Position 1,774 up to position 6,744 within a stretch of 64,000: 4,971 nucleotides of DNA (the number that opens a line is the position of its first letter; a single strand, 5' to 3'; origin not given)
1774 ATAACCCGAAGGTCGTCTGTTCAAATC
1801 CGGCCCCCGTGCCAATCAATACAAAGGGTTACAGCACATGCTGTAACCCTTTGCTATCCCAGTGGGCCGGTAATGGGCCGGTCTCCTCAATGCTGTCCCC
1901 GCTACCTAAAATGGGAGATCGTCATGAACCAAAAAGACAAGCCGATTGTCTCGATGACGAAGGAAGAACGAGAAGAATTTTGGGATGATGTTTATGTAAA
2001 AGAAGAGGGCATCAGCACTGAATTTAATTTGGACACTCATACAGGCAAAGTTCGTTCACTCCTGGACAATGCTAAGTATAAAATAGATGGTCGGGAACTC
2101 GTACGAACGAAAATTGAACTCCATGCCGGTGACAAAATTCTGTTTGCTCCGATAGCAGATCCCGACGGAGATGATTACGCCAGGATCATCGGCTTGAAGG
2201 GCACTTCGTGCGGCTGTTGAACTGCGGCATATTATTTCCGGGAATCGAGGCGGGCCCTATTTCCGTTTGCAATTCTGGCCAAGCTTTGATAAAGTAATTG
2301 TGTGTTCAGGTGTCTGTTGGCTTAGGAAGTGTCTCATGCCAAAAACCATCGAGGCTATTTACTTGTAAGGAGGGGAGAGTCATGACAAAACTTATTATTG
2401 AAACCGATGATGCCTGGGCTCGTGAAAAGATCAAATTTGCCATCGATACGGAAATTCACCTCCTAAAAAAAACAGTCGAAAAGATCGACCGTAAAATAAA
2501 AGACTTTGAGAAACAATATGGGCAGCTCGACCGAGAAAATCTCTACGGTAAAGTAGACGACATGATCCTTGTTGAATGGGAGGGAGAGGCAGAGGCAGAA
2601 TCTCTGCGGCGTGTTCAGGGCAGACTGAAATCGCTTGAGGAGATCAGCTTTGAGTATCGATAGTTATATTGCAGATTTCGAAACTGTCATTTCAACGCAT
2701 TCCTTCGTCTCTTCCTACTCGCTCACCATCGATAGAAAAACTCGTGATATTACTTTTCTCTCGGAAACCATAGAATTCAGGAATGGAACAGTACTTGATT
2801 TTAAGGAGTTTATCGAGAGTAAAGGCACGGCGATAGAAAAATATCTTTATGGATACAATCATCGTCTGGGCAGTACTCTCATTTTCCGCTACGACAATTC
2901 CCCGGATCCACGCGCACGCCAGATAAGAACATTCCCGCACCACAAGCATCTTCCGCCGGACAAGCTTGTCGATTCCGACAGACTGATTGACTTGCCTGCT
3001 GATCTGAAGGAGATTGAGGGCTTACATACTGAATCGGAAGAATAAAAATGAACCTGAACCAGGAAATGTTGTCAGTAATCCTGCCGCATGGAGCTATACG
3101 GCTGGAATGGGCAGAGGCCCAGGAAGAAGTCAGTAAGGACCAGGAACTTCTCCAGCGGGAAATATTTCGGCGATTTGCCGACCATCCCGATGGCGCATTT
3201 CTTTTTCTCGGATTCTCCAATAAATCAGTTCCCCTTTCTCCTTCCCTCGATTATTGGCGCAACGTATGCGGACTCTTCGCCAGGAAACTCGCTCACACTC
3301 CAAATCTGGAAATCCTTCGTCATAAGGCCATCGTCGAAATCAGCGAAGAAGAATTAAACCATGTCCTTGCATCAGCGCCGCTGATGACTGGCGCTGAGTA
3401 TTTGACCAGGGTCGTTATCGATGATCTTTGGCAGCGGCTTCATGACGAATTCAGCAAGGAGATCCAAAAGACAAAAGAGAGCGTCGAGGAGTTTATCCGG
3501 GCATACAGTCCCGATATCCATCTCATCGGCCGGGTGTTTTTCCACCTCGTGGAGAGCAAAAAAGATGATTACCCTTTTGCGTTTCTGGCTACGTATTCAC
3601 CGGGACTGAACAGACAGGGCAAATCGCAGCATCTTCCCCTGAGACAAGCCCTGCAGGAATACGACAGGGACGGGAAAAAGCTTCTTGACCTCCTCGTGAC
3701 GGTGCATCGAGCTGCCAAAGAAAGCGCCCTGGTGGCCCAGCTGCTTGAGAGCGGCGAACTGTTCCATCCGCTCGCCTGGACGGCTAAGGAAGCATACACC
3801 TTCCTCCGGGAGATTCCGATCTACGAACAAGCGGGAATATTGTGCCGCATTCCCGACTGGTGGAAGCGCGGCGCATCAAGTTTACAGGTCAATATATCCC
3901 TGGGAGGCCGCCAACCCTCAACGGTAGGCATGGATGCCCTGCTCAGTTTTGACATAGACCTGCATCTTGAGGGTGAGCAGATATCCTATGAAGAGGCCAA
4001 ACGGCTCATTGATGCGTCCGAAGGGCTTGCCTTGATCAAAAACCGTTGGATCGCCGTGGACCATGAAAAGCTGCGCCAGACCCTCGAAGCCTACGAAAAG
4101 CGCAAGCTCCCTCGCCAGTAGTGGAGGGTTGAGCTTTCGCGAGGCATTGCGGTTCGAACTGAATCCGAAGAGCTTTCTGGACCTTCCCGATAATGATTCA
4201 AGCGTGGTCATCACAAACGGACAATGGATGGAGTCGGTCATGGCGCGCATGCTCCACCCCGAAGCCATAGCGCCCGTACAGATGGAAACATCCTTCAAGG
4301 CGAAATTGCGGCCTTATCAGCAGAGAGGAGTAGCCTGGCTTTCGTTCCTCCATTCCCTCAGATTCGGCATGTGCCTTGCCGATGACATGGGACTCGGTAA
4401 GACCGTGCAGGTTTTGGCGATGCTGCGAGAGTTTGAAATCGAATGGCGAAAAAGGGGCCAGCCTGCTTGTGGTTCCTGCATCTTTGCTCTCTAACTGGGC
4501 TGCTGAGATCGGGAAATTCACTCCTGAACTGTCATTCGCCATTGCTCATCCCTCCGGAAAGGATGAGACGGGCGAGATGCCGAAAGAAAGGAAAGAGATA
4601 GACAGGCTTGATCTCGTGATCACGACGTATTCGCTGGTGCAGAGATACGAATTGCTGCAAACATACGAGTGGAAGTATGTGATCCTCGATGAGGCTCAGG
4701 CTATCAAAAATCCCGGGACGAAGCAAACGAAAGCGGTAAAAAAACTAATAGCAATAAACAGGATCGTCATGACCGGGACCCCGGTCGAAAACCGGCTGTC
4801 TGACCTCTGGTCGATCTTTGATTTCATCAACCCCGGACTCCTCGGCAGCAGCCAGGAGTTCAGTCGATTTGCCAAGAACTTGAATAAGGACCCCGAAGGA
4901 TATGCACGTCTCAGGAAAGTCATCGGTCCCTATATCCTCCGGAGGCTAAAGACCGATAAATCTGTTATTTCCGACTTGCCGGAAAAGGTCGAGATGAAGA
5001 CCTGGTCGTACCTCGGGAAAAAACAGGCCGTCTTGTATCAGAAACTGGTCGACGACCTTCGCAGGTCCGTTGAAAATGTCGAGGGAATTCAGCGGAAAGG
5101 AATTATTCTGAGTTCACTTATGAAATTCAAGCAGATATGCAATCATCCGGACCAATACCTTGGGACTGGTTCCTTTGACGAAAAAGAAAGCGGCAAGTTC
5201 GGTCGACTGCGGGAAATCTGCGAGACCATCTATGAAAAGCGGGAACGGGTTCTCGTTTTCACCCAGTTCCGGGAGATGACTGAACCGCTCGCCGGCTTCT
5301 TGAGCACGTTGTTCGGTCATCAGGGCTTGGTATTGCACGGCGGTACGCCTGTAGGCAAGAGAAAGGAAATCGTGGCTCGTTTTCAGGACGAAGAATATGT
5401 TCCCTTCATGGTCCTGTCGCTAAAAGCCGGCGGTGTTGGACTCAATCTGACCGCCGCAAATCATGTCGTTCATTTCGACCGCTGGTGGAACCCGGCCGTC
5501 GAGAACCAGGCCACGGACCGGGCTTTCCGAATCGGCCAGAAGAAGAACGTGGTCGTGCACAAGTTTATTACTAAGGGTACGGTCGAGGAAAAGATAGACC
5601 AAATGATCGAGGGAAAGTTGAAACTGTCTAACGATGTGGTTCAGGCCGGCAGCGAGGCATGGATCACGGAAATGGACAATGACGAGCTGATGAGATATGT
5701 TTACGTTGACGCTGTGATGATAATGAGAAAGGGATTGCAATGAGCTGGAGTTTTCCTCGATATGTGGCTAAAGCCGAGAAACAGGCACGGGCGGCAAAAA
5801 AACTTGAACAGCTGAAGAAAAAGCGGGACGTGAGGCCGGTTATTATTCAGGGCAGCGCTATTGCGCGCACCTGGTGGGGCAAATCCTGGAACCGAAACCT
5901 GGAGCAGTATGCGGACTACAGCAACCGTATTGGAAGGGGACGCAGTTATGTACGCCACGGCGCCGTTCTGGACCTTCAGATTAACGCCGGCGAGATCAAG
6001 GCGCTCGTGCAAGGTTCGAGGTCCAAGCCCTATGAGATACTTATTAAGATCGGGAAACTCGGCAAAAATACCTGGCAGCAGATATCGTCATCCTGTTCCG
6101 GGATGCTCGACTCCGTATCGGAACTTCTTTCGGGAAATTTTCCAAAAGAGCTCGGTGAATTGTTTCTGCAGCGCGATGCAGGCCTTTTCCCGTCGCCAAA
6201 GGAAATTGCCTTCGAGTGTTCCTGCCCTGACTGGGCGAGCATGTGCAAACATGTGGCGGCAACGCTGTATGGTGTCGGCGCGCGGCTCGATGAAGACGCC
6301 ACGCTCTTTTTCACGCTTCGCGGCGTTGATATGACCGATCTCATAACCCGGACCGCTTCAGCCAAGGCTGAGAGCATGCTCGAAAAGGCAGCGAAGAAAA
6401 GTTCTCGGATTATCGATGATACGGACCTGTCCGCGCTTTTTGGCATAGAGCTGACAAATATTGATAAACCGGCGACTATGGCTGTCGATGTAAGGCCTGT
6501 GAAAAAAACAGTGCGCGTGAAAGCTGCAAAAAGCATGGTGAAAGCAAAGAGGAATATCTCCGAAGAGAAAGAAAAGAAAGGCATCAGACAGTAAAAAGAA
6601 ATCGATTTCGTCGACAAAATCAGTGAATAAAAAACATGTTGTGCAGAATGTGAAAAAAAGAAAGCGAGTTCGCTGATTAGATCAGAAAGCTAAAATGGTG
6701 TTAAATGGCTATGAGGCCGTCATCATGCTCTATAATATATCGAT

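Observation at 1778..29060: Duplicated module (tRNA-3'-end-like sequence + perfect palindrome + paralogous small gene) brackets a 27-kb segment holding the helicase/TA region and the whole EPS locus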

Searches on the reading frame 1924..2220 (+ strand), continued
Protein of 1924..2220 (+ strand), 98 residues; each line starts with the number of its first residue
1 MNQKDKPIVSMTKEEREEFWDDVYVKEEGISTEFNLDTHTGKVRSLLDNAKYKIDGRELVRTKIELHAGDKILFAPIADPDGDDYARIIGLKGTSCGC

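Call 91: search_protein_families(library=padloc, proteins=[window:1924-2217:+], max_evalue=0.01)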
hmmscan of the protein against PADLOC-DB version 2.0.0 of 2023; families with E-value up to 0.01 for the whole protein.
window:1924-2217:+ (98 aa): 0 families

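Call 95: search_solved_structures(query=A3, max_evalue=10)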
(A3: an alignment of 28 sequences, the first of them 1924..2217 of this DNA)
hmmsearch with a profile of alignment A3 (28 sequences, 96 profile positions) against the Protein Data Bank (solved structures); distinct sequences matched with E-value up to 10: 0.

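Call 100: fold_search(model_id=the predicted structure, library=viral)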
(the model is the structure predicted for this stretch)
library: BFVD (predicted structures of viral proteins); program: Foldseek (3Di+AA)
matches with E <= 10: 905; with E <= 0.001: 2
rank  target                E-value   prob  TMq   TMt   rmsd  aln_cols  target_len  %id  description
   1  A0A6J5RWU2            2.4e-04  1.00  0.61  0.79   2.3        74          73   19  CspC Cold shock proteins [uncultured Caudovirales phage]
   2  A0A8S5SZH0            5.1e-04  1.00  0.59  0.53   7.3       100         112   17  CSD domain-containing protein [Podoviridae sp. ctxqo3]
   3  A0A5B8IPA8            2.0e-03  1.00  0.55  0.11  10.7       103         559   18  Uncharacterized protein [Mimiviridae sp. ChoanoV1]
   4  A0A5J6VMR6            2.0e-03  1.00  0.53  0.38  11.6        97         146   16  S1-like domain-containing protein [Megaviridae environmental sample]
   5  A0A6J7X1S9            3.0e-03  1.00  0.57  0.43   2.8        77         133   12  Uncharacterized protein [uncultured Caudovirales phage]
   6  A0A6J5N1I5            3.7e-03  1.00  0.50  0.29   6.2       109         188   16  Uncharacterized protein [uncultured Caudovirales phage]
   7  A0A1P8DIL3            5.6e-03  1.00  0.49  0.13  10.6        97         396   14  (no name in the UniProt tables at hand)
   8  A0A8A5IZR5            6.0e-03  1.00  0.47  0.13   4.3        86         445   14  (no name in the UniProt tables at hand)
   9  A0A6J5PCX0            6.7e-03  1.00  0.48  0.25   3.4        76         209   17  Uncharacterized protein [uncultured Caudovirales phage]
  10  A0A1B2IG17            8.5e-03  1.00  0.49  0.49   4.3        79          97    9  (no name in the UniProt tables at hand)
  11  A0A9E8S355            1.1e-02  1.00  0.49  0.15  11.1       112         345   17  (no name in the UniProt tables at hand)
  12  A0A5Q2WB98            1.2e-02  1.00  0.52  0.74   2.8        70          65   17  (no name in the UniProt tables at hand)
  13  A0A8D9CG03            1.2e-02  1.00  0.54  0.15   5.2        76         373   17  30S ribosomal protein S1 [uncultured marine phage]
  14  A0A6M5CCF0            1.2e-02  0.99  0.43  0.42  10.9        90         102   19  (no name in the UniProt tables at hand)
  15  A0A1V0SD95            1.6e-02  0.99  0.50  0.27   8.2       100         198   18  Translation initiation factor 1A / IF-1 [Indivirus ILV1]
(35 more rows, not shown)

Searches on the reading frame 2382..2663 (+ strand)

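Call 16: search_protein_families(library=pfam, proteins=[window:2382-2663:+], max_evalue=0.01)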
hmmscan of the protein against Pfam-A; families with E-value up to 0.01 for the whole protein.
window:2382-2663:+ (93 aa): 1 family
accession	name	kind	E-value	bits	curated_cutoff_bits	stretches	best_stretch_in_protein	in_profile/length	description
PF05164.18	ZapA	-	0.0051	17.5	23.8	1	17-54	10-48/88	Cell division protein ZapA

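Call 89: search_protein_families(library=phrogs, proteins=[window:2382-2660:+], max_evalue=0.1)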
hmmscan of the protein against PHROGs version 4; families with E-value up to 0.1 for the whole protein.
window:2382-2660:+ (93 aa): 2 families
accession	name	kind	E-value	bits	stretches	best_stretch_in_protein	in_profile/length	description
phrog_38245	-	unknown function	0.066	14.5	0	19-43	21-45/48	-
phrog_1638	-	unknown function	0.073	14.1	0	21-45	5-36/64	-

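Call 90: search_protein_families(library=ncbifam, proteins=[window:2382-2660:+], max_evalue=0.1)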
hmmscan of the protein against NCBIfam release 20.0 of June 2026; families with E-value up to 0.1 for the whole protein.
window:2382-2660:+ (93 aa): 0 families

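Call 91: search_protein_families(library=padloc, proteins=[window:2382-2660:+], max_evalue=0.01)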
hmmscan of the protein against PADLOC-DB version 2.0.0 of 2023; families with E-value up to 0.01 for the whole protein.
window:2382-2660:+ (93 aa): 0 families

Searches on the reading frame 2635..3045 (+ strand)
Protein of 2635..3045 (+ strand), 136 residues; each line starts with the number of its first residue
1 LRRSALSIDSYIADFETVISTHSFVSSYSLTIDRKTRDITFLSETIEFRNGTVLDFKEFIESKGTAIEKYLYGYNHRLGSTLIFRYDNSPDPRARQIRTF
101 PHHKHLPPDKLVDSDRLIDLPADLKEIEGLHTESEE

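Call 16: search_protein_families(library=pfam, proteins=[window:2635-3045:+], max_evalue=0.01)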
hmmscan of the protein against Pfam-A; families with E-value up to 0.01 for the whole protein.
window:2635-3045:+ (136 aa): 1 family
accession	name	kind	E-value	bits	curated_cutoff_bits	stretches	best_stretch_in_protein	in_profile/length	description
PF20126.4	TumE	-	1.2e-16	60.9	23.4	1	46-127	1-76/81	Toxin TumE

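Call 91: search_protein_families(library=padloc, proteins=[window:2635-3042:+], max_evalue=0.01)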
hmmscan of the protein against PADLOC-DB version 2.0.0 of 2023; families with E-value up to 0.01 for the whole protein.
window:2635-3042:+ (136 aa): 1 family
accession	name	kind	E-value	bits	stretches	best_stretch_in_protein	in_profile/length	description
PDLC04652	PDC-M44B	-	1.6e-11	42.3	1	8-116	6-112/128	-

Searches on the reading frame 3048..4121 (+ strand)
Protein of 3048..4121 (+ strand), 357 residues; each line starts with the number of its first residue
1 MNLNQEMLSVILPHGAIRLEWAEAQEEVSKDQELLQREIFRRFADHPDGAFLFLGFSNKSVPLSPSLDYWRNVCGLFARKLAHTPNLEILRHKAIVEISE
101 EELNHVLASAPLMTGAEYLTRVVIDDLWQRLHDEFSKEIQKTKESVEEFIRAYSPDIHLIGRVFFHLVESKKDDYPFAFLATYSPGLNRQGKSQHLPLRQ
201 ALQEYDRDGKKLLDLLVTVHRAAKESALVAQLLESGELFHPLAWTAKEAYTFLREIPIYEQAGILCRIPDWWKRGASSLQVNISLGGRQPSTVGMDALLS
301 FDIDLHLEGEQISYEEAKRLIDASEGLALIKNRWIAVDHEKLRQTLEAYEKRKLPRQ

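Call 16: search_protein_families(library=pfam, proteins=[window:3048-4121:+], max_evalue=0.01)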
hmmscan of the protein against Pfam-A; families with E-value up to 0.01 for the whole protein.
window:3048-4121:+ (357 aa): 1 family
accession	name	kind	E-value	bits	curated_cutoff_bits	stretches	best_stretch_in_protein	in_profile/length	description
PF12419.13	DUF3670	-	1e-29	103.4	27.6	1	239-353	3-122/136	SNF2 Helicase protein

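Call 90: search_protein_families(library=ncbifam, proteins=[window:3048-4118:+], max_evalue=0.1)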
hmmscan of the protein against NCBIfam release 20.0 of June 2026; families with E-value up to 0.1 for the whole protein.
window:3048-4118:+ (357 aa): 2 families
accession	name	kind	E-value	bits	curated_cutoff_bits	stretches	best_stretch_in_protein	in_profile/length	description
NF058636.1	helic_sll1366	equivalog_domain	1.9e-07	30.2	550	1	245-353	384-497/589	sll1366 family intein-prone helicase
NF058637.1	helic_SCO1167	equivalog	2.8e-06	25.7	1200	1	213-348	269-410/932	SCO1167/SCO6262 family helicase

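Call 91: search_protein_families(library=padloc, proteins=[window:3048-4118:+], max_evalue=0.01)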
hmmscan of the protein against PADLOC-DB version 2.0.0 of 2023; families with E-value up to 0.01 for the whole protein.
window:3048-4118:+ (357 aa): 0 families

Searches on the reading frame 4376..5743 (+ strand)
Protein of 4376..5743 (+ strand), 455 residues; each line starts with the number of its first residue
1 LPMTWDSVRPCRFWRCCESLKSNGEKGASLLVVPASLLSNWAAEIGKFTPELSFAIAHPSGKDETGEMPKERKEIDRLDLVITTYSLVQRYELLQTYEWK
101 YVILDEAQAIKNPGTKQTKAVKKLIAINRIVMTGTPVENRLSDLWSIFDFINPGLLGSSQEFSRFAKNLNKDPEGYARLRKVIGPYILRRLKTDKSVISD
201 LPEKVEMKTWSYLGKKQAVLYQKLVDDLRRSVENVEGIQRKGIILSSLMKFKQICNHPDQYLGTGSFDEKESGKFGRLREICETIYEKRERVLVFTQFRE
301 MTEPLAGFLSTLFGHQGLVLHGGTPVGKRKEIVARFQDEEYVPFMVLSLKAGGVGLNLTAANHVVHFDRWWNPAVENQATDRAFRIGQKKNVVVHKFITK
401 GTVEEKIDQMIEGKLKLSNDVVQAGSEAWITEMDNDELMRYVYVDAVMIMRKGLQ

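Call 16: search_protein_families(library=pfam, proteins=[window:4376-5743:+], max_evalue=0.01)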
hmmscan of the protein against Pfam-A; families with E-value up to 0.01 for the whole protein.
window:4376-5743:+ (455 aa): 4 families
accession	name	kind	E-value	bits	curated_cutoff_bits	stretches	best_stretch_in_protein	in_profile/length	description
PF00176.29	SNF2-rel_dom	-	2.7e-50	171.5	24.9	1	18-259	43-289/290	SNF2-related domain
PF00271.37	Helicase_C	-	1e-21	77.6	23.5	1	279-387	4-110/110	Helicase conserved C-terminal domain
PF00270.35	DEAD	-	0.00043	20.5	26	1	20-137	39-161/167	DEAD/DEAH box helicase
PF13086.12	AAA_11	-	0.0063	16.7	27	0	70-107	185-222/257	AAA domain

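Call 90: search_protein_families(library=ncbifam, proteins=[window:4376-5740:+], max_evalue=0.1)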
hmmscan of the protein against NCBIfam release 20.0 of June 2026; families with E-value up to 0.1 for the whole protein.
window:4376-5740:+ (455 aa): 11 families
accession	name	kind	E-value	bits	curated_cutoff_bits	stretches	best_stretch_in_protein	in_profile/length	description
NF058637.1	helic_SCO1167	equivalog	1e-128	430.9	1200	1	24-443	517-930/932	SCO1167/SCO6262 family helicase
NF053675.1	pilus_reg_Snf2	equivalog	1.1e-89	301.8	1100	1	29-423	634-1009/1029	pilus expression-regulating Snf2 family helicase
NF041790.1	anti-phage_ZorD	equivalog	1.1e-71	242.1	1500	1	24-395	633-1033/1035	type I Zorya anti-phage system protein ZorD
NF038318.1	DISARM_DrmD_b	equivalog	2.8e-29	101.8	950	2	29-232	79-282/868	DISARM system SNF2-like helicase DrmD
NF038317.1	DISARM_DrmD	equivalog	2.4e-14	52.6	610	1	279-405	495-627/1021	DISARM system SNF2-like helicase DrmD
NF003426.0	PRK04914.1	equivalog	1.5e-11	43.3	576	1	287-425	492-630/959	RNA polymerase-associated protein RapA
NF042964.1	phospholipD_antiphage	equivalog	2.1e-09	36.3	1100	1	326-423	731-827/895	phospholipase D-like domain-containing anti-phage protein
NF041062.1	DpdE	equivalog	2.1e-07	29.3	500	1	268-374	522-627/1048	protein DpdE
TIGR01389.1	recQ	equivalog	0.0025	16.3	640.2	1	277-393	211-325/591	DNA helicase RecQ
NF053636.1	DDHlcsCsdAPsy1082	equivalog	0.0039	15.8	890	1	290-387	244-332/512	DEAD/DEAH box helicase CsdA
NF010337.0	PRK13766.1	equivalog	0.016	13.3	610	1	269-406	344-485/781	Hef nuclease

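Call 91: search_protein_families(library=padloc, proteins=[window:4376-5740:+], max_evalue=0.01)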
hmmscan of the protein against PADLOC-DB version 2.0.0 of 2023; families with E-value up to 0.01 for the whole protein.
window:4376-5740:+ (455 aa): 37 families (the best 25 are shown)
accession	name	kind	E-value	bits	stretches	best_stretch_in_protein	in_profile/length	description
PDLC00633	ZorD1|ZorD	-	1.4e-106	355.6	1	20-439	486-902/908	"SWI2/SNF2 helicase, Mrr-like nuclease"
PDLC02842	DpdE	-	1.2e-93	312.6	1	28-422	753-1151/1176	DpdE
PDLC00631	ZorD1|ZorD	-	1.7e-92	308.9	1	25-423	493-911/1071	"SWI2/SNF2 helicase, Mrr-like nuclease"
PDLC00632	ZorD1|ZorD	-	4.2e-92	307.7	1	22-436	643-1094/1101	"SWI2/SNF2 helicase, Mrr-like nuclease"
PDLC00629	ZorD1|ZorD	-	2.1e-91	305.3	1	21-424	532-957/1012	"SWI2/SNF2 helicase, Mrr-like nuclease"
PDLC00634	ZorD1|ZorD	-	2.8e-87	291.6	1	24-426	545-973/1208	"SWI2/SNF2 helicase, Mrr-like nuclease"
PDLC02845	DpdE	-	1e-77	260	1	25-428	888-1279/1293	DpdE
PDLC00628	ZorD1|ZorD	-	1.3e-70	236.4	1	20-400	557-945/1171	"SWI2/SNF2 helicase, Mrr-like nuclease"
PDLC02850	DpdE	-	6.5e-70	234.3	1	25-423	849-1243/1282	DpdE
PDLC00627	ZorD1|ZorD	-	8.7e-69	230.5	1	72-424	602-991/1006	"SWI2/SNF2 helicase, Mrr-like nuclease"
PDLC02849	DpdE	-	8.1e-65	217.4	1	25-422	445-833/857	DpdE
PDLC02854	DpdE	-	1.3e-58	196.7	1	80-425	704-1065/1083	DpdE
PDLC02851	DpdE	-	7.3e-51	171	1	24-424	646-1037/1055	DpdE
PDLC00630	ZorD1|ZorD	-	3.6e-45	152.7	1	80-395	270-616/817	"SWI2/SNF2 helicase, Mrr-like nuclease"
PDLC02848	DpdE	-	6.9e-37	124.9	1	25-301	401-675/856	DpdE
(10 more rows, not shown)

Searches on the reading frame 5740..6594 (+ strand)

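Call 16: search_protein_families(library=pfam, proteins=[window:5740-6594:+], max_evalue=0.01)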
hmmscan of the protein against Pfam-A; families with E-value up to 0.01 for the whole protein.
window:5740-6594:+ (284 aa): 0 families

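Call 89: search_protein_families(library=phrogs, proteins=[window:5740-6591:+], max_evalue=0.1)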
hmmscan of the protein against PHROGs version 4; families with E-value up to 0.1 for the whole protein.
window:5740-6591:+ (284 aa): 1 family
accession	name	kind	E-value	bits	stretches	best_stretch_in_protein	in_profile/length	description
phrog_29996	-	unknown function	4.5e-25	88.8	1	41-213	4-184/1189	-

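Call 90: search_protein_families(library=ncbifam, proteins=[window:5740-6591:+], max_evalue=0.1)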
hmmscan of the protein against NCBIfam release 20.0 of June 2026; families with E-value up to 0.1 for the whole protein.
window:5740-6591:+ (284 aa): 1 family
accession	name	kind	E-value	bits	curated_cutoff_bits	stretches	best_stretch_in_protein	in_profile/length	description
NF006417.0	PRK08665.1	equivalog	0.021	13.1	961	1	58-119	589-650/759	vitamin B12-dependent ribonucleotide reductase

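Call 91: search_protein_families(library=padloc, proteins=[window:5740-6591:+], max_evalue=0.01)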
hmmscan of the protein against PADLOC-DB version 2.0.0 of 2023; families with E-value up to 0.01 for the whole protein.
window:5740-6591:+ (284 aa): 1 family
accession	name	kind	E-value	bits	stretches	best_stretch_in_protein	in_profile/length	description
PDLC05053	PDC-S62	-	6.2e-05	19.7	0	62-119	21-69/566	-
